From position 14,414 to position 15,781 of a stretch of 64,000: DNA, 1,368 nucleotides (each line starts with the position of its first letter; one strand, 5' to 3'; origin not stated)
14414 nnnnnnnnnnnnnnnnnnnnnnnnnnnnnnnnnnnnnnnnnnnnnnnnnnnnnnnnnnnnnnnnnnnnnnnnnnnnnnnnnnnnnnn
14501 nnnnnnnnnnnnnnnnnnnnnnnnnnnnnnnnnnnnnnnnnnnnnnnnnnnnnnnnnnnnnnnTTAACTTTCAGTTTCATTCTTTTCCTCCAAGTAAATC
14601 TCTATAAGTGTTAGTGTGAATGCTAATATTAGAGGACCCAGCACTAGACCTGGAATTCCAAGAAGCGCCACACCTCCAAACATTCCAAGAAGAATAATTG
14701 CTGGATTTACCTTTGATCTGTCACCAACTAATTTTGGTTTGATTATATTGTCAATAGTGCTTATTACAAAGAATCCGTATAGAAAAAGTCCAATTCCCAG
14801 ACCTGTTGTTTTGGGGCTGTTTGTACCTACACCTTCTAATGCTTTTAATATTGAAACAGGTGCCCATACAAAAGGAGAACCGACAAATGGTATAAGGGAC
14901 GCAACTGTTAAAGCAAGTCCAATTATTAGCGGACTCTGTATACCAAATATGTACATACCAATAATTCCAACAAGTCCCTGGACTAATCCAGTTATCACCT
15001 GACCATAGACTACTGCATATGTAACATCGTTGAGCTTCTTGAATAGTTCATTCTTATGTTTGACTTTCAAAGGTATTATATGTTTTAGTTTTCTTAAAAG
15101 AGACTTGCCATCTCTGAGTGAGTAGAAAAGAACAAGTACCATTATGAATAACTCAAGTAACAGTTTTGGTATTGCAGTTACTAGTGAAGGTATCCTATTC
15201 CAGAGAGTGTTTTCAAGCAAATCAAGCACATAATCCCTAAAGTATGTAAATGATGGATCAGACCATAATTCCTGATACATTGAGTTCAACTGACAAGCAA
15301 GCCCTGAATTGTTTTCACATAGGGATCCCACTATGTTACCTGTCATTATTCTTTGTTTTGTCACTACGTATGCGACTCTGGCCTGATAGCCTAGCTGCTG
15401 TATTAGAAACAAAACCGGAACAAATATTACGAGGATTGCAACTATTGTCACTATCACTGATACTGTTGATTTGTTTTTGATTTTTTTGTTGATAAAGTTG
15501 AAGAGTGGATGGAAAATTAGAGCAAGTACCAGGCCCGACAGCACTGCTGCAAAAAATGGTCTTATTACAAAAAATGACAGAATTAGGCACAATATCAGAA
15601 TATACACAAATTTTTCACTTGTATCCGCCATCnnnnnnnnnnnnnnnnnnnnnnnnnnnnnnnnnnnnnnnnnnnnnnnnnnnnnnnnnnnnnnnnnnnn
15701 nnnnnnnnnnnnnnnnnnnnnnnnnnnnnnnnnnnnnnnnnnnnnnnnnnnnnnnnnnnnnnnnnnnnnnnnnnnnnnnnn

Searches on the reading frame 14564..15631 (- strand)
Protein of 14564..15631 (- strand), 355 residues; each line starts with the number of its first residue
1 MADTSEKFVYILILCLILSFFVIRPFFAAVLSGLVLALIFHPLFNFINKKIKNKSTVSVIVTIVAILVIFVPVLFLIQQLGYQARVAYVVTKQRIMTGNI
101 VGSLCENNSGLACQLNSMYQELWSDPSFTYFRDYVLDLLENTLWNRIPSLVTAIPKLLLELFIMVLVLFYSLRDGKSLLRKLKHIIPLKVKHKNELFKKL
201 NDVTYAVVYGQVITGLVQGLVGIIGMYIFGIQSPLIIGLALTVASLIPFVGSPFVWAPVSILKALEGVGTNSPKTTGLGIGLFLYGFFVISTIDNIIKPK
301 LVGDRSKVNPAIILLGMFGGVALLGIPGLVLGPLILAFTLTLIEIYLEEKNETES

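Call 30: search_protein_families(library=pfam, proteins=[window:14564-15631:-], max_evalue=0.00001)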
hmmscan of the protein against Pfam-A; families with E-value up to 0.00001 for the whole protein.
window:14564-15631:- (355 aa): 1 family
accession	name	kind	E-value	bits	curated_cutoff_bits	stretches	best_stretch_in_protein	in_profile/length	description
PF01594.21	AI-2E_transport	-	3.3e-44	151.8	34.3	1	9-346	4-326/327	AI-2E family transporter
